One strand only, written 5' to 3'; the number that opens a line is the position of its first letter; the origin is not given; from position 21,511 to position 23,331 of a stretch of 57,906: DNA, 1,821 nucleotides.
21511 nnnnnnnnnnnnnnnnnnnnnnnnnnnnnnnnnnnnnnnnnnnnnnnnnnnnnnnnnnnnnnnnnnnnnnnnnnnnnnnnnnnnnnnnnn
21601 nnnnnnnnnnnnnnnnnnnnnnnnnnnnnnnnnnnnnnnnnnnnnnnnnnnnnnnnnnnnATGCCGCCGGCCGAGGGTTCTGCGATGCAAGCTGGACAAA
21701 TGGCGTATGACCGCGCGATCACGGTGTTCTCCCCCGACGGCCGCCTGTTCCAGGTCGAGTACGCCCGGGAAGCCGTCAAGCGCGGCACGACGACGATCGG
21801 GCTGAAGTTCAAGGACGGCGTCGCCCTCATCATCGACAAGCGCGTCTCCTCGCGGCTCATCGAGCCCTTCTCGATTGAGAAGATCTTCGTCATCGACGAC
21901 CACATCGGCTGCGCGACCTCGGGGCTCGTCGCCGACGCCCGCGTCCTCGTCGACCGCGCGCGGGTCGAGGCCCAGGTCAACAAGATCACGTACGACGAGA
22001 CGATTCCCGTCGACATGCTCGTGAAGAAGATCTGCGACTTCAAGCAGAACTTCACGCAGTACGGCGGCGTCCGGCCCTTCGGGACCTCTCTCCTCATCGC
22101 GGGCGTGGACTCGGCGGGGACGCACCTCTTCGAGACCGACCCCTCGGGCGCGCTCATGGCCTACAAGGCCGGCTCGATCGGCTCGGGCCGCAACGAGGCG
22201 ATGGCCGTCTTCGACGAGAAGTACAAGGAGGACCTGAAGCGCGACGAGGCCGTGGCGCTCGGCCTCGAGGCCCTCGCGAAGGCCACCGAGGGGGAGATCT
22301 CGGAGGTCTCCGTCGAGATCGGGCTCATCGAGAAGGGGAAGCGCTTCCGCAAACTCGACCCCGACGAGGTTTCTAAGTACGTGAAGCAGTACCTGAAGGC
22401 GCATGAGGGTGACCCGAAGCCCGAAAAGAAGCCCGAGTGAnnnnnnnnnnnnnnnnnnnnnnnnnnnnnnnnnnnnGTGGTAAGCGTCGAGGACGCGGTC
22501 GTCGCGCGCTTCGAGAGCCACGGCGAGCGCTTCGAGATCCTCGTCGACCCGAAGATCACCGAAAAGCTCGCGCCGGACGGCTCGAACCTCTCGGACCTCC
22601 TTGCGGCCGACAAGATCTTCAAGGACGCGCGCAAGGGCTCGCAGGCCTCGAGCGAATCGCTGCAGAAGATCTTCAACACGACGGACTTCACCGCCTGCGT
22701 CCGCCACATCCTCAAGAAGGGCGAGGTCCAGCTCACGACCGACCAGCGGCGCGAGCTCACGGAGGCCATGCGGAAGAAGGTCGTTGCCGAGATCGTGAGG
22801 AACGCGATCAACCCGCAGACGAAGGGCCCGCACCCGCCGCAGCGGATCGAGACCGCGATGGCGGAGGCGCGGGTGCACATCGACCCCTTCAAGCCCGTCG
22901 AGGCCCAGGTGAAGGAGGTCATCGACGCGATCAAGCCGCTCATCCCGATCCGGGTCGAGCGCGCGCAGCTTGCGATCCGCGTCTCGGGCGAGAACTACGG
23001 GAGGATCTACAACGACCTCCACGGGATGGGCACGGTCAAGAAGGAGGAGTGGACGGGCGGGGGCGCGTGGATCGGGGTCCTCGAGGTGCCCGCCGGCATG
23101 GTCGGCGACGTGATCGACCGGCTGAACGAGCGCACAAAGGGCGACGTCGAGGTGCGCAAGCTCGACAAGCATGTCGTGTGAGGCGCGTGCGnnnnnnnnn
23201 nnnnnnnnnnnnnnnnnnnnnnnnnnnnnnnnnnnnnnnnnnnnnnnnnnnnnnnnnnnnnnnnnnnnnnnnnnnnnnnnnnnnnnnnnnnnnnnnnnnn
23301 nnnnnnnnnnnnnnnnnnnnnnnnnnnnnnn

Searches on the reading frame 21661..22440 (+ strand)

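Call 66: search_protein_families(library=pfam, proteins=[window:21661-22440:+], max_evalue=0.001)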
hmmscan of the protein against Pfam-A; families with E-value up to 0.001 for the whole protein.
window:21661-22440:+ (259 aa): 2 families
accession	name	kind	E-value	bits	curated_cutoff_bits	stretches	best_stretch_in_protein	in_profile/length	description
PF00227.31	Proteasome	-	9e-62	208.5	22.4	1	39-221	1-187/189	Proteasome subunit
PF10584.14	Proteasome_A_N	-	2.1e-14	53.3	27.7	1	16-38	1-23/23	Proteasome subunit A N-terminal signature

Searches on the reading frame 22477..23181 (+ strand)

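Call 66: search_protein_families(library=pfam, proteins=[window:22477-23181:+], max_evalue=0.001)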
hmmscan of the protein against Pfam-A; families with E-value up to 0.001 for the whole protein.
window:22477-23181:+ (234 aa): 3 families
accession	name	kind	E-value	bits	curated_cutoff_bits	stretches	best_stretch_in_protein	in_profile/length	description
PF01172.24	SBDS_N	-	3.6e-23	81.7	24.6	1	7-92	2-88/88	Shwachman-Bodian-Diamond syndrome (SBDS) N-terminal domain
PF09377.16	SBDS_domain_II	-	1.4e-22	79.8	27.2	1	100-160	1-61/62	SBDS protein, domain II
PF20268.4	SBDS_C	-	1.3e-16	60.7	27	1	164-230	2-70/71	SBDS protein, C-terminal domain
